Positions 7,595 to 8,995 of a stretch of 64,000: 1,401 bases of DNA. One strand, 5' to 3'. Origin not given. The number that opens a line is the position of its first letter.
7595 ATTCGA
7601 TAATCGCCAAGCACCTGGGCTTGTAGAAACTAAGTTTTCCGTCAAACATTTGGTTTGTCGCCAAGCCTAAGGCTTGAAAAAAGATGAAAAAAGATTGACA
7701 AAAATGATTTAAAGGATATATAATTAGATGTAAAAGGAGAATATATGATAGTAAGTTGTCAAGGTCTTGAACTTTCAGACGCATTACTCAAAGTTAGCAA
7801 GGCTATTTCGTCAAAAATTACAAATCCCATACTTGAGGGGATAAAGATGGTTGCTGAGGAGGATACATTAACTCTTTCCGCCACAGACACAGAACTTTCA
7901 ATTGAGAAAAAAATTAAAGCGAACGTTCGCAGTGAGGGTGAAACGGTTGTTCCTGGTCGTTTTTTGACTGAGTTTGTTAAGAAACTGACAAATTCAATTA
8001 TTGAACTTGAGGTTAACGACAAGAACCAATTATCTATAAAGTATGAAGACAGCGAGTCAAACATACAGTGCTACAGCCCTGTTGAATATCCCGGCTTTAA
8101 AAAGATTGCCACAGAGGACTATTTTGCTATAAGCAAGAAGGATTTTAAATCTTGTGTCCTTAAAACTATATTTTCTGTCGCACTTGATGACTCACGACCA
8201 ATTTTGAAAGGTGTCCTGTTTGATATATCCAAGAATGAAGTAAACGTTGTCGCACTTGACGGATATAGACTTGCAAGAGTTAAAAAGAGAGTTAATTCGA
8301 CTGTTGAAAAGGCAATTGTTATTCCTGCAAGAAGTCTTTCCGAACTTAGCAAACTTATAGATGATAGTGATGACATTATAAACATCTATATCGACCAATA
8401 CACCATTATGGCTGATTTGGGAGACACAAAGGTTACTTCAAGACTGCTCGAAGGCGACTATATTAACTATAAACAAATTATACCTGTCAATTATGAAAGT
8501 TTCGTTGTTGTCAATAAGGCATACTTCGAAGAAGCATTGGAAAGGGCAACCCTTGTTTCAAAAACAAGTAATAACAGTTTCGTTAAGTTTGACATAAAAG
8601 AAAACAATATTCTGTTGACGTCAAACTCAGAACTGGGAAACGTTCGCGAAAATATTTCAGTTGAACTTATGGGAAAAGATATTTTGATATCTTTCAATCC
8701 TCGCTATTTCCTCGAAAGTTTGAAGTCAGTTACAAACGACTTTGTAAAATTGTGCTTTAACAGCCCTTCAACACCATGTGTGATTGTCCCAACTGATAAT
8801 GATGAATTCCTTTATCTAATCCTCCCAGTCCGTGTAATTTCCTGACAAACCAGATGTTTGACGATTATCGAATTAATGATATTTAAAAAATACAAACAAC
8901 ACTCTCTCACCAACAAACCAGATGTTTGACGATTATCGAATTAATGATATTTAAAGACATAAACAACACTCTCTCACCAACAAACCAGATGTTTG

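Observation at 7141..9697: dnaN is bracketed by large inverted repeats carrying DnaA-box-like clusters, and dnaN and dnaA are convergent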

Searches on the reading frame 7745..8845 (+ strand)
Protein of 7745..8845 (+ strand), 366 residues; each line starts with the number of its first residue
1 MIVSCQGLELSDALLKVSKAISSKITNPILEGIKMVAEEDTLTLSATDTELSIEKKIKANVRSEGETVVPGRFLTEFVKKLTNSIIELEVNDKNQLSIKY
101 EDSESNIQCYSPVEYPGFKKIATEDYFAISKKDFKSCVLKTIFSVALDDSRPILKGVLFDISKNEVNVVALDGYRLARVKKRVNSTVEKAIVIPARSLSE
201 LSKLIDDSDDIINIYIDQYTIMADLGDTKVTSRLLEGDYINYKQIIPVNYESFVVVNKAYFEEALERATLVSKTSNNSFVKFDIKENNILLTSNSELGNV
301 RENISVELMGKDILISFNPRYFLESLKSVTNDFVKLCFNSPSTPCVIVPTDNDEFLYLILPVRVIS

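Call 4: search_protein_families(library=ncbifam, proteins=[window:7745-8845:+])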
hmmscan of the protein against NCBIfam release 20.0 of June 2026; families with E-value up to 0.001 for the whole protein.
window:7745-8845:+ (366 aa): 3 families
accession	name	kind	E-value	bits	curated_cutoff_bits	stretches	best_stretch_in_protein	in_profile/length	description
TIGR00663.1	dnan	equivalog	1.7e-84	283.9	137.65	1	1-363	1-366/367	DNA polymerase III subunit beta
NF004184.0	PRK05643.3-2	equivalog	2.4e-46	158.4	443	1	3-363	3-374/375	DNA polymerase III subunit beta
NF011508.0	PRK14946.1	equivalog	1.2e-16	60.9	513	1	16-359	16-361/366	DNA polymerase III subunit beta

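Call 7: find_encoding_contigs(protein=window:7745-8842:+, flank=6000, max_places=10)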
Protein window:7745-8842:+ (366 aa): 3 contigs read that carry it; 3 places shown.
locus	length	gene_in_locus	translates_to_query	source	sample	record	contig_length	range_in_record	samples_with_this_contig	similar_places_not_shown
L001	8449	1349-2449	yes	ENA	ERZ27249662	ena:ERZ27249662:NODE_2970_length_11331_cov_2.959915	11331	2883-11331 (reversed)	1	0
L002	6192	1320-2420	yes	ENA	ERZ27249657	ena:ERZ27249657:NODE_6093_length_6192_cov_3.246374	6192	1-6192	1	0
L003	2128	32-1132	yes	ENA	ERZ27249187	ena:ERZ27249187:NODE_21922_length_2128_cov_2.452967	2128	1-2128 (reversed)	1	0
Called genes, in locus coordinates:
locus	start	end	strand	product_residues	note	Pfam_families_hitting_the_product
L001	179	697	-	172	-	PF22769:DCD (weak), PF00692:dUTPase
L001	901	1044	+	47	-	-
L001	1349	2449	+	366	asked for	PF00712:DNA_pol3_beta, PF02767:DNA_pol3_beta_2, PF02768:DNA_pol3_beta_3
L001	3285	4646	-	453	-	PF11638:DnaA_N, PF00308:Bac_DnaA, PF00004:AAA (weak), PF08299:Bac_DnaA_C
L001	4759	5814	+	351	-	PF02463:SMC_N, PF13175:AAA_15, PF13476:AAA_23, PF13514:AAA_27 (faint), PF13304:AAA_21 (faint)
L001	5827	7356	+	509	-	PF01073:3Beta_HSD, PF01370:Epimerase, PF02719:Polysacc_synt_2 (weak), PF04321:RmlD_sub_bind (weak), PF07993:NAD_binding_4 (weak), PF16363:GDP_Man_Dehyd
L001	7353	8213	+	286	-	PF12724:Flavodoxin_5 (weak), PF00037:Fer4 (weak), PF12838:Fer4_7 (faint), PF13187:Fer4_9 (weak), PF13484:Fer4_16 (faint)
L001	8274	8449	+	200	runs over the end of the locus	PF00293:NUDIX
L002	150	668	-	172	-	PF22769:DCD (weak), PF00692:dUTPase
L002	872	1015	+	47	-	-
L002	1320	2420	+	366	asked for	PF00712:DNA_pol3_beta, PF02767:DNA_pol3_beta_2, PF02768:DNA_pol3_beta_3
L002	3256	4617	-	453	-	PF11638:DnaA_N, PF00308:Bac_DnaA, PF00004:AAA (weak), PF08299:Bac_DnaA_C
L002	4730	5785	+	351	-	PF02463:SMC_N, PF13175:AAA_15, PF13476:AAA_23, PF13514:AAA_27 (faint), PF13304:AAA_21 (faint)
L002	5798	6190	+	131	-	?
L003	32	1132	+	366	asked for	PF00712:DNA_pol3_beta, PF02767:DNA_pol3_beta_2, PF02768:DNA_pol3_beta_3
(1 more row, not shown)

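Call 8: find_related_loci(query=window:7745-8842:+, collection=genome_contigs, flank=6000)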
Query window:7745-8842:+ (366 aa) in genome_contigs; peptide patterns used: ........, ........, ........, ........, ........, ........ (x = any residue, [..] = any of these).
163 stretches matched a pattern; 75 encode a relative of the query (tblastn E <= 1e-3); 74 distinct loci.
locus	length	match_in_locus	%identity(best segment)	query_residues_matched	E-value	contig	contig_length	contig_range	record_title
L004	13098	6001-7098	91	1-366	0e+0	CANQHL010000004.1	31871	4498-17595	MAG: uncultured Clostridia bacterium isolate Lapin-030__bin48 genome assembly, contig: Lapin-030__NODE_1980_length_31871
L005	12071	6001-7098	86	1-366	0e+0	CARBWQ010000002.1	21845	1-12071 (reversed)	MAG TPA_asm: uncultured Eubacteriales bacterium isolate MGBC121240 genome assembly, contig: MGBC121240.2, whole genome s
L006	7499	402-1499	85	1-366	0e+0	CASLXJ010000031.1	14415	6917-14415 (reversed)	MAG: uncultured bacterium isolate 8-6_110307.18_1677752973 genome assembly, contig: NODE_1092_length_14415_cov_5.395125,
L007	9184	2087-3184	85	1-366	0e+0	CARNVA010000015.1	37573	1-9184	MAG TPA_asm: uncultured Eubacteriales bacterium isolate MGBC144555 genome assembly, contig: MGBC144555.15, whole genome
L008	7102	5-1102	85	1-366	0e+0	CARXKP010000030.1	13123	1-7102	MAG TPA_asm: uncultured Eubacteriales bacterium isolate MGBC157798 genome assembly, contig: MGBC157798.30, whole genome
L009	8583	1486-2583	83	1-366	0e+0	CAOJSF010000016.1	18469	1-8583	MAG TPA_asm: uncultured Clostridia bacterium isolate SRR15604559_bin.67_metawrap_v1.3_MAG genome assembly, contig: NODE.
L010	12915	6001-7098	81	1-366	0e+0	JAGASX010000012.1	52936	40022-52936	MAG: Clostridia bacterium isolate RGIG8744 Water_deer_Colon-4__c171302, whole genome shotgun sequence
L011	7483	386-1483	85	1-366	0e+0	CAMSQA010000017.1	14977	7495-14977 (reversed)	MAG TPA_asm: uncultured Clostridia bacterium isolate ERR9465718_bin.4_metawrap_v1.3_MAG genome assembly, contig: NODE.20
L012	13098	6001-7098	79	1-366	0e+0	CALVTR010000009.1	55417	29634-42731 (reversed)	MAG: uncultured Clostridia bacterium isolate BRZ_CD__bin5 genome assembly, contig: BRZ_CD__NODE_717_length_55417_cov_10.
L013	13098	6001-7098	79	1-366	0e+0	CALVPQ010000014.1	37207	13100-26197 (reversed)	MAG: uncultured Clostridia bacterium isolate BRZ_CF__bin29 genome assembly, contig: BRZ_CF__NODE_1223_length_37207_cov_1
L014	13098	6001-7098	80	1-366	0e+0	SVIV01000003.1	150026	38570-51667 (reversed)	MAG: Clostridiales bacterium isolate SIG418 NODE_2162_length_150026_cov_9.010741, whole genome shotgun sequence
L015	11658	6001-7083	80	1-361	0e+0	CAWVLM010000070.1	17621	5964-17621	MAG: Clostridia bacterium isolate metabat2_coassembly_bwa.753 MAG genome assembly, contig: k87_5875319, whole genome sho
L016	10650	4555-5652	86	1-366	0e+0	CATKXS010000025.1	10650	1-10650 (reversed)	MAG TPA_asm: uncultured Clostridia bacterium isolate MGG03635_1680015435 genome assembly, contig: ERR2844015_16284, whol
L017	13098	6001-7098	79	1-366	0e+0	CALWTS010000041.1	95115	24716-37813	MAG: uncultured Clostridia bacterium isolate E30__bin183 genome assembly, contig: E30__k127_5651382, whole genome shotgu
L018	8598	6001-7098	78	1-366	0e+0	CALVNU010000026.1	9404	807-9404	MAG: uncultured Clostridia bacterium isolate BRZ_CG__bin67 genome assembly, contig: BRZ_CG__NODE_8906_length_9404_cov_4.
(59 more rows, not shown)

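Call 26: find_homologous_proteins(query=window:7745-8842:+, max_evalue=1e-100)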
Query window:7745-8842:+ (366 aa): 1354 proteins with E <= 1e-100 among 7234 candidates; the best 120 are listed.
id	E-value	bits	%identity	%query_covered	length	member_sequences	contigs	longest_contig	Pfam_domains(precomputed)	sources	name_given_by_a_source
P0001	3.5e-218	741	95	100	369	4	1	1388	PF00712.25,PF02768.21,PF02767.22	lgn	-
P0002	4.3e-211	718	91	100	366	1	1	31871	PF00712.25,PF02768.21,PF02767.22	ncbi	-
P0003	4.4e-203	692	88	100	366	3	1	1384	PF00712.25,PF02768.21,PF02767.22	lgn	-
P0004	1.1e-200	684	86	100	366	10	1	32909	PF00712.25,PF02768.21,PF02767.22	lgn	-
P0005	2.4e-199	680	86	100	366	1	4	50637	PF00712.25,PF02768.21,PF02767.22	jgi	-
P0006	4.4e-199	679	84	100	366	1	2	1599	PF00712.25,PF02768.21,PF02767.22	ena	-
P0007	4.5e-199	679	85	100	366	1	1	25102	PF00712.25,PF02768.21,PF02767.22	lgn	-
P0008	1.5e-197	674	85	100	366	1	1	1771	PF00712.25,PF02768.21,PF02767.22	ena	-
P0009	4.2e-196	669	84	100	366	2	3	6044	PF00712.25,PF02768.21,PF02767.22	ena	-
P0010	7.0e-196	668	84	100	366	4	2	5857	PF00712.25,PF02768.21,PF02767.22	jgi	-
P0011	2.0e-195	667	83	100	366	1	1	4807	PF00712.25,PF02768.21,PF02767.22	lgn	-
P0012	1.1e-194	664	83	100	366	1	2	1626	PF00712.25,PF02768.21,PF02767.22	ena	-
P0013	5.6e-193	659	83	100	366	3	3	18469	PF00712.25,PF02768.21,PF02767.22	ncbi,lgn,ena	-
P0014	1.1e-192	658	82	100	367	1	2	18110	PF00712.25,PF02768.21,PF02767.22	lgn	-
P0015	1.6e-192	657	82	100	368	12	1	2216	PF00712.25,PF02768.21,PF02767.22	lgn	-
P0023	9.6e-192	655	81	100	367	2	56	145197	PF00712.25,PF02768.21,PF02767.22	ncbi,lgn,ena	-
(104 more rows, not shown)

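Call 27: list_cluster_members(proteins=[P0001, P0003, window:7745-8842:+])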
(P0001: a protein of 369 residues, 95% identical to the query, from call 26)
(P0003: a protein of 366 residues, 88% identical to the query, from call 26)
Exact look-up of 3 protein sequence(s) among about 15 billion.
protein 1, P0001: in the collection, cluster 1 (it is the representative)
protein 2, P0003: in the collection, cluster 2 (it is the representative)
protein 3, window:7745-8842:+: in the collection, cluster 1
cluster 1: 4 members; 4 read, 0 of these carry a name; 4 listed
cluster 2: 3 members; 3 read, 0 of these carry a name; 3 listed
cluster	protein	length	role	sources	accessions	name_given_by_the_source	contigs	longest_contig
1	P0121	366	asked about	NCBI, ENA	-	-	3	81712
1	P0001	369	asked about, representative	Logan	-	-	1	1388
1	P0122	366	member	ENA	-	-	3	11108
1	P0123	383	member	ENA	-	-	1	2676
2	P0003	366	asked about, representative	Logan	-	-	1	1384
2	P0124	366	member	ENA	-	-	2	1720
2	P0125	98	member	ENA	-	-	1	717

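Call 28: find_encoding_contigs(protein=P0122, flank=6000, max_places=10)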
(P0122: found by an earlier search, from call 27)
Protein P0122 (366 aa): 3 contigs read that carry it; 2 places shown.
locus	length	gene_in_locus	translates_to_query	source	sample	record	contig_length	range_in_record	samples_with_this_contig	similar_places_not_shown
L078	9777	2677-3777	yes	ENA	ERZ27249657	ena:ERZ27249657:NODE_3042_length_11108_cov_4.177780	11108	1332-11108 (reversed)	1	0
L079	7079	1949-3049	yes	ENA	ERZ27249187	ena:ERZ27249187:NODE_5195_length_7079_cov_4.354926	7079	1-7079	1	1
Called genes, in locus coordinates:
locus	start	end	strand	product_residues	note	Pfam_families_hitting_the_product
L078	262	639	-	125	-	PF00825:Ribonuclease_P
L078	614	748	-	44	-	PF00468:Ribosomal_L34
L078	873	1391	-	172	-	PF22769:DCD (weak), PF00692:dUTPase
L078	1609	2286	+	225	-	-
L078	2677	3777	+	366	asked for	PF00712:DNA_pol3_beta, PF02767:DNA_pol3_beta_2, PF02768:DNA_pol3_beta_3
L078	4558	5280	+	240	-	PF00583:Acetyltransf_1 (weak), PF13508:Acetyltransf_7 (faint)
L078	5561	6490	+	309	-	-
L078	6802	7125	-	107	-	PF06908:YpsA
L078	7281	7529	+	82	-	PF01381:HTH_3 (weak), PF13443:HTH_26, PF13693:HTH_35 (weak)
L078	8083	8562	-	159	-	PF12682:Flavodoxin_4, PF12724:Flavodoxin_5 (faint)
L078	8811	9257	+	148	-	-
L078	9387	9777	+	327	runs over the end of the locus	PF09346:SMI1_KNR4, PF14568:SUKH_6, PF07348:Syd (weak)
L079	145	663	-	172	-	PF22769:DCD (weak), PF00692:dUTPase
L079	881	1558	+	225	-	-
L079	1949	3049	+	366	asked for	PF00712:DNA_pol3_beta, PF02767:DNA_pol3_beta_2, PF02768:DNA_pol3_beta_3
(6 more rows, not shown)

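Call 29: find_encoding_contigs(protein=P0123, flank=6000, max_places=10)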
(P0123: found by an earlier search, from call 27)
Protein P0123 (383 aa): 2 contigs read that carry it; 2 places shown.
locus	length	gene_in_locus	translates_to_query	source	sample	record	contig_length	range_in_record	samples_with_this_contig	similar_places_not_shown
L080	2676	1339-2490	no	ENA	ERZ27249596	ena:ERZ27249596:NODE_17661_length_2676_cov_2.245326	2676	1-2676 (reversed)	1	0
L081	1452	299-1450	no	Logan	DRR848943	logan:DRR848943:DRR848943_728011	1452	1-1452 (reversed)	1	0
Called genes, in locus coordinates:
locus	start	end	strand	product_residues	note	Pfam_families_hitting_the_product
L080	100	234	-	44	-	PF00468:Ribosomal_L34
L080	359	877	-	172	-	PF22769:DCD (weak), PF00692:dUTPase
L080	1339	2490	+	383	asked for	PF00712:DNA_pol3_beta, PF02767:DNA_pol3_beta_2, PF02768:DNA_pol3_beta_3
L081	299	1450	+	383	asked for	PF00712:DNA_pol3_beta, PF02767:DNA_pol3_beta_2, PF02768:DNA_pol3_beta_3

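Call 30: find_encoding_contigs(protein=P0001, flank=6000, max_places=10)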
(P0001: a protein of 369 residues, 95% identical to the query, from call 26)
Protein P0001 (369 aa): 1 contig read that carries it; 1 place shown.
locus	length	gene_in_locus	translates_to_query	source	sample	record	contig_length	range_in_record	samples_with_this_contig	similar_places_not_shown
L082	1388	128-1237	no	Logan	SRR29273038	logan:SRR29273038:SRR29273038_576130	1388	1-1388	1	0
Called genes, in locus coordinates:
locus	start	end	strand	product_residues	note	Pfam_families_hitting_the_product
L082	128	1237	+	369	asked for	PF00712:DNA_pol3_beta, PF02767:DNA_pol3_beta_2, PF02768:DNA_pol3_beta_3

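Call 33: find_encoding_contigs(protein=P0002, flank=10000, max_places=3)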
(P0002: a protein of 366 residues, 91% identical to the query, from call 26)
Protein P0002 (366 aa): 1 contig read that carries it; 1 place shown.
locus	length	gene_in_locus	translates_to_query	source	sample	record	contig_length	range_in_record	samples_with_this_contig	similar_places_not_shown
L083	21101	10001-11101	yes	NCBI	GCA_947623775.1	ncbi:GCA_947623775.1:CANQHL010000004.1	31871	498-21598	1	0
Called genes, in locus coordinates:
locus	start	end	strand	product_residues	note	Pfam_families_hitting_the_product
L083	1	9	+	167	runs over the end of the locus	?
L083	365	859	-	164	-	-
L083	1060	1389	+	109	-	PF01381:HTH_3 (weak)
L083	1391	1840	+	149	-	PF12844:HTH_19 (weak), PF01381:HTH_3, PF13443:HTH_26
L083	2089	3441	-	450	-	PF11638:DnaA_N, PF00308:Bac_DnaA, PF01695:IstB_IS21 (faint), PF00004:AAA (weak), PF08299:Bac_DnaA_C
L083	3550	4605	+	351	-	PF02463:SMC_N, PF13175:AAA_15, PF13476:AAA_23, PF13514:AAA_27 (weak), PF13304:AAA_21 (faint)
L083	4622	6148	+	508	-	PF01073:3Beta_HSD, PF01370:Epimerase, PF04321:RmlD_sub_bind, PF07993:NAD_binding_4 (weak), PF16363:GDP_Man_Dehyd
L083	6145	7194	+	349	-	PF12724:Flavodoxin_5 (faint), PF13484:Fer4_16 (faint), PF12838:Fer4_7 (faint), PF13187:Fer4_9 (faint), PF00037:Fer4 (faint)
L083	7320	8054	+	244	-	PF13353:Fer4_12, PF04055:Radical_SAM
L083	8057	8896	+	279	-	PF04055:Radical_SAM (weak)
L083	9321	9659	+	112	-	-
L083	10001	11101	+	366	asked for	PF00712:DNA_pol3_beta, PF02767:DNA_pol3_beta_2 (weak), PF00712:DNA_pol3_beta (weak), PF02767:DNA_pol3_beta_2, PF02768:DNA_pol3_beta_3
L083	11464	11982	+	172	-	PF22769:DCD (weak), PF00692:dUTPase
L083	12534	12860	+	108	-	PF00825:Ribonuclease_P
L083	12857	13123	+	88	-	PF01809:YidD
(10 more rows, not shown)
